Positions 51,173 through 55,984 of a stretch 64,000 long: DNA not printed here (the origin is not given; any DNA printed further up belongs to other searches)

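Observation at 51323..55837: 1504-aa surface protein with VirB2/TrbC-pilin-like N-terminus and three perfect 180-bp tandem repeats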

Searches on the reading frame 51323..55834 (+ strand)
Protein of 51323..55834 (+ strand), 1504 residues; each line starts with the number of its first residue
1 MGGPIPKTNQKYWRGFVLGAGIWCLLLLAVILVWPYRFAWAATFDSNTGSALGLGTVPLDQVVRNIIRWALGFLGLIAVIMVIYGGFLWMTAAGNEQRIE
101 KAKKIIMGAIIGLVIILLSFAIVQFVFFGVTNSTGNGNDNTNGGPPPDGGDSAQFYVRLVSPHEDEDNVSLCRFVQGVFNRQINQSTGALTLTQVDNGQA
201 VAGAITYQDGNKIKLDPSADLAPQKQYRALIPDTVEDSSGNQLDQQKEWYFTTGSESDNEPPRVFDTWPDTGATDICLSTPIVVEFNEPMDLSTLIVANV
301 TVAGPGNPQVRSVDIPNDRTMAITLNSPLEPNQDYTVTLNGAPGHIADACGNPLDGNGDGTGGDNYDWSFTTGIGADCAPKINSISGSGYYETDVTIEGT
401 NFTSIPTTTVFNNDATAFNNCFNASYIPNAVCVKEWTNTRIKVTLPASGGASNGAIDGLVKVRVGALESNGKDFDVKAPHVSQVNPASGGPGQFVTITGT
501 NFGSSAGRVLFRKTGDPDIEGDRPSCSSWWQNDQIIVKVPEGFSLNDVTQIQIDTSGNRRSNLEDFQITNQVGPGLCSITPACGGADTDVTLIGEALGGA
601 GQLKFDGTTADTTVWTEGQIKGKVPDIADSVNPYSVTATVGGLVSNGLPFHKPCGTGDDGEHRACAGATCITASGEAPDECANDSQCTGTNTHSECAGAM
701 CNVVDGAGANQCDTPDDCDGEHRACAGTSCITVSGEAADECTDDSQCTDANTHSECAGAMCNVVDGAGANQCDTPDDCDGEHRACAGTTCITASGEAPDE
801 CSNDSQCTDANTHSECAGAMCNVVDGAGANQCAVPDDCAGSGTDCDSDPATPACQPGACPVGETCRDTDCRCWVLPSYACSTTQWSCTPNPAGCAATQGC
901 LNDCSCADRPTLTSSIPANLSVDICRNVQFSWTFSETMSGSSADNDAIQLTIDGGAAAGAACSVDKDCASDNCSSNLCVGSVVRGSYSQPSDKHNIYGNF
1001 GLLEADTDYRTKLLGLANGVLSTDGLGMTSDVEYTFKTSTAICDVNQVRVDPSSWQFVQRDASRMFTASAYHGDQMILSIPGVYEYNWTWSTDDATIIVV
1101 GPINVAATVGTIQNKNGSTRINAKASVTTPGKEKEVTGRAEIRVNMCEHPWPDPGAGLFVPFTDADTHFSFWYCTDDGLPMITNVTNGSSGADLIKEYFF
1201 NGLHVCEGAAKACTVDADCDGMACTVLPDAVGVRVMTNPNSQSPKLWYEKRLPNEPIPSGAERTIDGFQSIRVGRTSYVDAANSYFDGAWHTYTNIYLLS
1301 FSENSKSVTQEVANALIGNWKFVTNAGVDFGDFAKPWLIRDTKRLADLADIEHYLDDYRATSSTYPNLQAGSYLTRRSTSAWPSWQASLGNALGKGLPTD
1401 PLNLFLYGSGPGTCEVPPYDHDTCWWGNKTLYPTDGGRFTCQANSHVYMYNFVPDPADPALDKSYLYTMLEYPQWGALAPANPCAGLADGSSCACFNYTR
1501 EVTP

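Call 5: search_protein_families(library=pfam, proteins=[window:51323-55834:+], max_evalue=1)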
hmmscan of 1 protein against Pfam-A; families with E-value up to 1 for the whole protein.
window:51323-55834:+ (1504 aa): 6 families
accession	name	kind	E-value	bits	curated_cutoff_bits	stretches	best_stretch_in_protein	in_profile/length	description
PF13205.12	Big_5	-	4.7e-40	137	23.6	3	258-372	1-105/105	Bacterial Ig-like domain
PF01833.30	TIG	-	1.6e-15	57.3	20.9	3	479-567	1-83/84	IPT/TIG domain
PF18895.5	T4SS_pilin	-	9.4e-11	42.1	26.6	1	59-126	5-71/71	Type IV secretion system pilin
PF05987.18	DUF898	-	0.0019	17.8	28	1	9-132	124-251/336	Bacterial protein of unknown function (DUF898)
PF24466.1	DUF7578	-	0.19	11.8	27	1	1436-1474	16-54/65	Domain of unknown function (DUF7578)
PF08334.16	T2SSG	-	0.24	11.9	21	1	1346-1404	16-72/108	Type II secretion system (T2SS), protein G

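Call 12: find_homologous_proteins(query=window:51323-55834:+, max_evalue=0.00001)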
Query window:51323-55834:+ (1504 aa): 184 proteins with E <= 0.00001 among 8000 candidates; the best 120 are listed.
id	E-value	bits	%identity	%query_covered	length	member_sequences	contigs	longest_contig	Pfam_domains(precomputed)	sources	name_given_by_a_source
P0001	0.0e+0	3553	100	100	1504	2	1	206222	PF13205.13,PF01833.31,PF18895.6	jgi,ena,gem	-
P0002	0.0e+0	1349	43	98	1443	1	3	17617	PF13205.13,PF01833.31,PF18895.6,PF04956.19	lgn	-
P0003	0.0e+0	1171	45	50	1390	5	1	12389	PF13205.13,PF01833.31,PF18895.6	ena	-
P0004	0.0e+0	1029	44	50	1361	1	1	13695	PF13205.13,PF01833.31,PF18895.6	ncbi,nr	ncbi:MAG: Ig-like domain-containing protein [bacterium]|nr:Ig-like domain-containing protein [bacter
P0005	4.5e-180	619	40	58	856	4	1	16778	PF13205.13,PF01833.31,PF18895.6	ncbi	ncbi:MAG: Ig-like domain-containing protein, partial [Patescibacteria group bacterium]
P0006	5.4e-142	493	35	40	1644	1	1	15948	PF13205.13,PF01833.31,PF18895.6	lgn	-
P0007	2.8e-127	444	33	41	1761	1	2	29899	PF13205.13,PF01833.31,PF18895.6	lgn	-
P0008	1.8e-125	438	36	37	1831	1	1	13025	PF13205.13,PF01833.31,PF18895.6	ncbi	-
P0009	1.1e-103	366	32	50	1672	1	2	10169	PF13205.13,PF01833.31,PF18895.6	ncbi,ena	ncbi:MAG: IPT/TIG domain-containing protein [Patescibacteria group bacterium]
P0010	1.6e-100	356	34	42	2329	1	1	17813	PF13205.13,PF01833.31,PF18895.6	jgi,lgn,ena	-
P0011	7.2e-91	324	31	45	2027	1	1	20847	PF13205.13,PF01833.31,PF18895.6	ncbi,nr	ncbi:Ig-like domain-containing protein, partial [Patescibacteria group bacterium]|nr:Ig-like domain-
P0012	2.0e-88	316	31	16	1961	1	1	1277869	PF13205.13,PF11999.14,PF26758.1,PF04234.19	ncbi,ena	-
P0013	3.3e-84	302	30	15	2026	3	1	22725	PF13205.13,PF11999.14,PF26758.1,PF04234.19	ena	-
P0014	6.3e-84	301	30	41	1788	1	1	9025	PF13205.13,PF18895.6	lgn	-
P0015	6.4e-79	284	33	31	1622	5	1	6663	PF13205.13,PF18895.6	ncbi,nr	ncbi:Ig-like domain-containing protein [Candidatus Parcubacteria bacterium]|nr:Ig-like domain-contai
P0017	5.9e-74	268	30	43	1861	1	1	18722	PF13205.13,PF18895.6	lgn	-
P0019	1.4e-73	266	33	15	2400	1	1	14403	PF13205.13,PF01833.31,PF18895.6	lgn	-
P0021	2.5e-72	262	31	30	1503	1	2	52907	PF13205.13,PF18895.6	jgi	-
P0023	1.4e-71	260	30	31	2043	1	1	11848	PF13205.13,PF18895.6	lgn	-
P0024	6.8e-70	254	28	39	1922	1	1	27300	PF13205.13,PF01833.31,PF18895.6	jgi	jgi:hypothetical protein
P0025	1.8e-69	253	28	43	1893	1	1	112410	PF13205.13,PF18895.6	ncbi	-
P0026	3.0e-69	252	30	31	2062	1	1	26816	PF13205.13,PF18895.6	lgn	-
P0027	1.9e-68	249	30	33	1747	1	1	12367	PF13205.13,PF01833.31,PF18895.6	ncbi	-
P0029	1.4e-67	246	27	41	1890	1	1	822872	PF13205.13,PF18895.6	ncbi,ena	-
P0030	2.1e-67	246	29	33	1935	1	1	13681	PF13205.13,PF01833.31,PF18895.6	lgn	-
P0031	2.1e-67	246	31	32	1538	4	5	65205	PF13205.13,PF18895.6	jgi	-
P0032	1.7e-66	243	29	30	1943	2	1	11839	PF13205.13,PF18895.6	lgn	-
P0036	3.9e-57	212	31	26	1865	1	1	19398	PF13205.13,PF18895.6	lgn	-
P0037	9.9e-57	210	27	38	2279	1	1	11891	PF13205.13,PF01833.31,PF13948.12,PF17957.8,PF18895.6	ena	-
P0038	9.6e-56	207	27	30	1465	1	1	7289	PF13205.13,PF18895.6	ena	-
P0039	1.0e-55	207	27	33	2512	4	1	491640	PF13205.13,PF18895.6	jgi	jgi:hypothetical protein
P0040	1.3e-52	197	31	15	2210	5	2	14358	PF13205.13,PF01833.31,PF18895.6,PF04956.19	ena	-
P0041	9.0e-52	194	26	43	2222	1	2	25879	PF13205.13,PF01833.31,PF18895.6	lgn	-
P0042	2.0e-51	193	27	31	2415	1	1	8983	PF13205.13,PF18895.6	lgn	-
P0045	9.4e-50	187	27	39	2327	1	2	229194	PF13205.13,PF01833.31,PF13948.12,PF17957.8,PF18895.6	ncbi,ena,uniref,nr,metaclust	ncbi:hypothetical protein A2856_03725 [Candidatus Uhrbacteria bacterium RIFCSPHIGHO2_01_FULL_63_20]|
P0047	6.4e-48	181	31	46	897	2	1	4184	PF13205.13,PF18895.6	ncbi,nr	ncbi:pilin, partial [Patescibacteria group bacterium]|nr:pilin [Patescibacteria group bacterium]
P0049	5.4e-46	175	31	36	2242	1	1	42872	PF13205.13,PF01833.31,PF18895.6,PF00041.28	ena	-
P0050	1.1e-45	174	25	37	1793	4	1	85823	PF13205.13,PF01833.31,PF18895.6,PF00041.28,PF16656.12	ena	-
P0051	2.3e-45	173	45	7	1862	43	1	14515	PF13205.13,PF01833.31,PF18895.6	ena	-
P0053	1.9e-43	166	24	48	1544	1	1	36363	PF13205.13,PF01833.31,PF18895.6,PF00041.28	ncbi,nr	ncbi:MAG: Ig-like domain-containing protein [Patescibacteria group bacterium]|nr:Ig-like domain-cont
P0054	2.0e-43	166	53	6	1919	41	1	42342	PF13205.13,PF01833.31,PF18895.6,PF00041.28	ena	-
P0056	5.2e-43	165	51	6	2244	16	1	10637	PF13205.13,PF01833.31,PF18895.6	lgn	-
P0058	1.1e-40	157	26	26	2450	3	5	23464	PF13205.13,PF13385.14,PF18895.6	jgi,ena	-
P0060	4.6e-38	149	37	11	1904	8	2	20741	PF13205.13,PF01833.31,PF18895.6,PF00041.28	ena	-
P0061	1.9e-36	143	38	12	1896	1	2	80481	PF13205.13,PF01833.31,PF18895.6,PF00041.28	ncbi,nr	ncbi:MAG: IPT/TIG domain-containing protein [Patescibacteria group bacterium]|nr:IPT/TIG domain-cont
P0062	7.3e-36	141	59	6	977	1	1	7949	PF01833.31,PF18895.6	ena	-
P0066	6.0e-35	138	47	7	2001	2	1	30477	PF13205.13,PF01833.31,PF18895.6,PF00041.28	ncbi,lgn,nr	ncbi:MAG: fibronectin type III domain-containing protein [bacterium]|nr:fibronectin type III domain-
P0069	8.1e-35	138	45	8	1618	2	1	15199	PF13205.13,PF01833.31,PF18895.6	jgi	-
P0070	1.4e-34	137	25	20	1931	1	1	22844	PF13205.13,PF01833.31,PF18895.6,PF00041.28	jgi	jgi:hypothetical protein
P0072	5.0e-34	135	32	15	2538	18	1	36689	PF13205.13,PF01833.31,PF13948.12,PF13385.14,PF18895.6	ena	-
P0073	1.6e-33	133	30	16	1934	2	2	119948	PF13205.13,PF01833.31,PF18895.6,PF00041.28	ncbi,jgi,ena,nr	ncbi:MAG TPA: IPT/TIG domain-containing protein [bacterium]|nr:IPT/TIG domain-containing protein [ba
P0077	2.3e-32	130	44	9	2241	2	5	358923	PF13205.13,PF01833.31,PF13948.12,PF18895.6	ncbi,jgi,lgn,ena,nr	ncbi:DUF4215 domain-containing protein [Candidatus Falkowbacteria bacterium]|jgi:cysteine-rich repea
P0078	5.2e-32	129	52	5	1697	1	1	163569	PF13205.13,PF13948.12,PF18895.6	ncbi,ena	-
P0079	5.3e-32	128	56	5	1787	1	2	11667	PF01833.31,PF18895.6,PF00041.28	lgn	-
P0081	1.2e-31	127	33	14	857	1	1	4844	PF01833.31,PF18895.6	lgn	-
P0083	2.7e-31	126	27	22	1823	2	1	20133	PF01833.31,PF18895.6,PF00041.28,PF16656.12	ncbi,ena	ncbi:MAG: IPT/TIG domain-containing protein [bacterium]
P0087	1.3e-30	124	26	38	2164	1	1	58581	PF13205.13,PF01833.31,PF18895.6,PF00041.28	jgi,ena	-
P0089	5.6e-29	118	38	12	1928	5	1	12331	PF13205.13,PF01833.31,PF18895.6,PF00041.28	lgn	-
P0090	2.9e-28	116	35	12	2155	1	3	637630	PF13205.13,PF01833.31,PF18895.6,PF00041.28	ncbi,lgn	-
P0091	4.5e-28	115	42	7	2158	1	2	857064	PF13205.13,PF01833.31,PF18895.6,PF00041.28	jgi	jgi:hypothetical protein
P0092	7.9e-28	115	39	12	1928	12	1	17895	PF13205.13,PF01833.31,PF18895.6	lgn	-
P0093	1.1e-27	114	32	16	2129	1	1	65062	PF13205.13,PF01833.31,PF18895.6,PF00041.28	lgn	-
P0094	3.4e-27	113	47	7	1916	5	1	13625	PF01833.31,PF18895.6,PF25814.2,PF00041.28,PF16656.12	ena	-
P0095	1.1e-26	111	49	8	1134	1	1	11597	PF01833.31,PF18895.6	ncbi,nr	ncbi:MAG: IPT/TIG domain-containing protein, partial [Patescibacteria group bacterium]|nr:IPT/TIG do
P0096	1.2e-26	111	28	18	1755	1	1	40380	PF13205.13,PF01833.31,PF18895.6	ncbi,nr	ncbi:MAG: hypothetical protein HOC78_02445, partial [Candidatus Komeilibacteria bacterium]|nr:hypoth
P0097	2.2e-26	110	45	8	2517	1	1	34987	PF13205.13,PF07953.21,PF01833.31,PF13385.14,PF18895.6,PF00041.28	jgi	jgi:hypothetical protein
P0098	3.4e-26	109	47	7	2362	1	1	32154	PF13205.13,PF18895.6,PF00041.28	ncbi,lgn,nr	ncbi:MAG: hypothetical protein Q7R92_00825 [bacterium]|nr:hypothetical protein [bacterium]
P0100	2.4e-25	106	47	6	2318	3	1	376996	PF01833.31,PF18895.6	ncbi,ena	ncbi:MAG: IPT/TIG domain-containing protein [Patescibacteria group bacterium]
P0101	3.0e-25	106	45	7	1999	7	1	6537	PF13205.13,PF01833.31,PF18895.6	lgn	-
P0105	8.9e-25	105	39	8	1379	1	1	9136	PF01833.31,PF18895.6,PF04956.19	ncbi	ncbi:IPT/TIG domain-containing protein, partial [Patescibacteria group bacterium]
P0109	2.9e-23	99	58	4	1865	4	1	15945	PF13205.13,PF01833.31,PF18895.6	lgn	-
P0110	5.4e-23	99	45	9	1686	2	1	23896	PF13205.13,PF01833.31,PF18895.6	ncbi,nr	ncbi:MAG TPA: IPT/TIG domain-containing protein [Candidatus Methylomirabilis sp.]|nr:IPT/TIG domain-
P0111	6.6e-23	98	48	7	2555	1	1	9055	PF13205.13,PF01833.31,PF13948.12,PF18895.6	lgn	-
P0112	7.3e-23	98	46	7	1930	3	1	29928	PF13205.13,PF01833.31,PF18895.6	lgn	-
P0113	9.7e-23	98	40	9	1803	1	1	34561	PF13205.13,PF01833.31,PF18895.6,PF16656.12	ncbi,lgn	-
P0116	1.5e-22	97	42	9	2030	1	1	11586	PF13205.13,PF18895.6,PF00041.28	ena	-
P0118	7.6e-22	95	39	8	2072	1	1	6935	PF13205.13,PF01833.31,PF18895.6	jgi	jgi:hypothetical protein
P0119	8.0e-22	95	48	5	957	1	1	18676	PF01833.31,PF18895.6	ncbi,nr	ncbi:MAG TPA: IPT/TIG domain-containing protein, partial [Patescibacteria group bacterium]|nr:IPT/TI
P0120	8.2e-22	95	42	8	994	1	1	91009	PF13205.13,PF18895.6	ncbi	-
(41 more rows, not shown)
